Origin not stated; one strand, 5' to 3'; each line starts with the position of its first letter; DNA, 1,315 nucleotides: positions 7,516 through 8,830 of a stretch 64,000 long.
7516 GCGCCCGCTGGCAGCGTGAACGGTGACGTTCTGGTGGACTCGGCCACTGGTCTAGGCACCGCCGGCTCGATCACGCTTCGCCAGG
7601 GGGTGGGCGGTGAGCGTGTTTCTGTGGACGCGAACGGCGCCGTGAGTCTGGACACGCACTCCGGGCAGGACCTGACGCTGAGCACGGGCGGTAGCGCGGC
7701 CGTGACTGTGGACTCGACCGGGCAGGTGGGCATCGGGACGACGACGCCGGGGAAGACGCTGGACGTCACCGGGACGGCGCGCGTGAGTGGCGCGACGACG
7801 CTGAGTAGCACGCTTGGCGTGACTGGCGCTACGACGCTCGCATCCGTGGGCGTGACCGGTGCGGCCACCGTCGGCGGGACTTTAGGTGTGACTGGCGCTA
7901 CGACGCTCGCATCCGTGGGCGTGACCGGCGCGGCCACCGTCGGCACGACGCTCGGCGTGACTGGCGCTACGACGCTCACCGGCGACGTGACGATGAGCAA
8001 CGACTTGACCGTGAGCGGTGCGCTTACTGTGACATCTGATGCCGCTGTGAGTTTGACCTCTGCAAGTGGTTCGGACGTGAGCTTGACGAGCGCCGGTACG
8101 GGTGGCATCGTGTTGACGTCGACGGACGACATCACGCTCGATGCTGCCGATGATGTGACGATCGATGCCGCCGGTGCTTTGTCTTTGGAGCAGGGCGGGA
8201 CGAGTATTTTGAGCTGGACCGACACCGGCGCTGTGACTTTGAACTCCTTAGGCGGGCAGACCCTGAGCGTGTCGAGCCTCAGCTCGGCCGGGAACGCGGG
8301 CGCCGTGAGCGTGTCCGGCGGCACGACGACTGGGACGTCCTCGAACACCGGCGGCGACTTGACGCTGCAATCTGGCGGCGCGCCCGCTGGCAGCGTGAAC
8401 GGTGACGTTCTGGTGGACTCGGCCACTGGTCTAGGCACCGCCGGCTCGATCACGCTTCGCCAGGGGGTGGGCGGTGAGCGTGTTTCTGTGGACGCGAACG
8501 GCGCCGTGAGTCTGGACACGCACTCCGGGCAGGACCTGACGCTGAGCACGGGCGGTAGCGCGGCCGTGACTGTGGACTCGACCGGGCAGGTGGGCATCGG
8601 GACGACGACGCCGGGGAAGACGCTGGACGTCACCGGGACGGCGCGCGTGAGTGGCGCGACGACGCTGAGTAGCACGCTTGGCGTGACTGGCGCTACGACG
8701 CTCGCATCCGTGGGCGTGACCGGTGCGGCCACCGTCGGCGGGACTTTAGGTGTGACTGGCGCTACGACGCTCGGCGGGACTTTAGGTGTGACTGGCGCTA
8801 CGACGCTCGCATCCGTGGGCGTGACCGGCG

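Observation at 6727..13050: Seven near-identical 0.86-1.1 kb in-frame tandem units with nested 69-bp sub-repeat length variation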

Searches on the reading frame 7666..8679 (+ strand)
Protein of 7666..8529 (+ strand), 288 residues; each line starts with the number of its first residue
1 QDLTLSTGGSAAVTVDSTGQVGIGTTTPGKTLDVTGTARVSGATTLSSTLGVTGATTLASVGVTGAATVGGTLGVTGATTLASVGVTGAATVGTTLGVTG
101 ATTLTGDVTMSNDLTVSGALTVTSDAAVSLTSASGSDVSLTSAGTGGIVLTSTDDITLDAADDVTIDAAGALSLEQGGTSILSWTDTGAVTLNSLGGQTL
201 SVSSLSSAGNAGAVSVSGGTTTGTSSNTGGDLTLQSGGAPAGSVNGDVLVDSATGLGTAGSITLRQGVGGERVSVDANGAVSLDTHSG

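Call 18: search_protein_families(library=ncbifam, proteins=[window:7666-8529:+], max_evalue=0.1)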
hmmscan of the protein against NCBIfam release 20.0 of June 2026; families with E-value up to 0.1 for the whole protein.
window:7666-8529:+ (288 aa): 0 families

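Call 19: search_protein_families(library=phrogs, proteins=[window:7666-8529:+], max_evalue=0.01)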
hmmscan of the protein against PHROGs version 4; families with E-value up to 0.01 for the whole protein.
window:7666-8529:+ (288 aa): 5 families
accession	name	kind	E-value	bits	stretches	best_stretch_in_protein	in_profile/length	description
phrog_5070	-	unknown function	2.7e-05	24.7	1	33-128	84-181/182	-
phrog_9563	-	unknown function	0.00017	22.6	1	15-45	12-42/85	-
phrog_7964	-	unknown function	0.001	19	1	34-129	84-181/269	-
phrog_36281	-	unknown function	0.0019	18.7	1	85-158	209-282/290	-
phrog_13535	-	unknown function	0.0068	17.3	1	15-54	12-51/147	-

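Call 95: predict_structure(alignment_id=A2)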
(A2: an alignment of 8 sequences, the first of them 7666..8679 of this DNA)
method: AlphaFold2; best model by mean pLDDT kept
length: 338 residues; sequences in the alignment: 8
mean_pLDDT: 49.8   pTM: 0.26
mean pLDDT of the five models: 49.8, 47.2, 45.6, 45.0, 43.7
residues with pLDDT >= 90: 0; 70-90: 0; 50-70: 155; < 50: 183
segments of 3 or more residues with pLDDT < 50: 1-3, 41-45, 48-113, 115-119, 123-127, 134-137, 141-146, 186-189, 196-215, 217-233, 235-249, 251-260, 265-271, 336-338
pLDDT, mean of each block of 10 residues (from residue 1): 50 60 64 56 47 41 39 41 37 38 44 47 48 51 51 57 53 55 50 50 42 44 38 40 41 41 49 53 64 62 65 64 64 48
secondary structure, 60 per line:
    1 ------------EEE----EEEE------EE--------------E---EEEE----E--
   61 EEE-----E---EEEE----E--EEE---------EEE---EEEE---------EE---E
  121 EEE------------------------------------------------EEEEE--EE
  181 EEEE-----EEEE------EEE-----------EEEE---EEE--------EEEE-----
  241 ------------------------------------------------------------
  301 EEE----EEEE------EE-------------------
elements in order: E13-15 E20-23 E50-53 E61-63 E73-76 E84-86 E96-98 E102-105 E120-123 E172-176 E179-184 E190-193 E200-202 E214-217 E221-223 E232-235 E301-303 E308-311

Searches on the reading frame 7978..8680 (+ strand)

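Call 85: search_protein_representatives(protein=window:7978-8680:+)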
Query: 234 residues. Proteins with E-value up to 0.001 (for the whole library): 7207; up to 1e-10: 800; up to 1e-30: 12. The best 150 are listed.
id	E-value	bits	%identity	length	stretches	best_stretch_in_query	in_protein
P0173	2.4e-64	233.1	48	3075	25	194-231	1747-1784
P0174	1.0e-60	221.3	36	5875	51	98-226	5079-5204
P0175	4.8e-45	170.1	46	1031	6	15-99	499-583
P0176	1.8e-43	165.0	42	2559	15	183-227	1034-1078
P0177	2.0e-42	161.6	36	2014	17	176-232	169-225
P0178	2.7e-41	157.9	54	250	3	18-125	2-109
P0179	6.5e-38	146.8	44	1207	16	178-230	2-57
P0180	7.9e-38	146.5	35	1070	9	172-230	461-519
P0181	1.3e-35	139.2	41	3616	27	182-222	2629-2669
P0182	1.6e-34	135.8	39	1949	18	179-223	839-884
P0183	8.7e-33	130.1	36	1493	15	181-233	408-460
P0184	1.6e-32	129.2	37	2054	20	156-229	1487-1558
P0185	1.1e-29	119.9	42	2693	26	162-222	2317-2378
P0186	1.5e-29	119.5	37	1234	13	79-232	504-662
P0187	3.6e-28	115.0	37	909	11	174-230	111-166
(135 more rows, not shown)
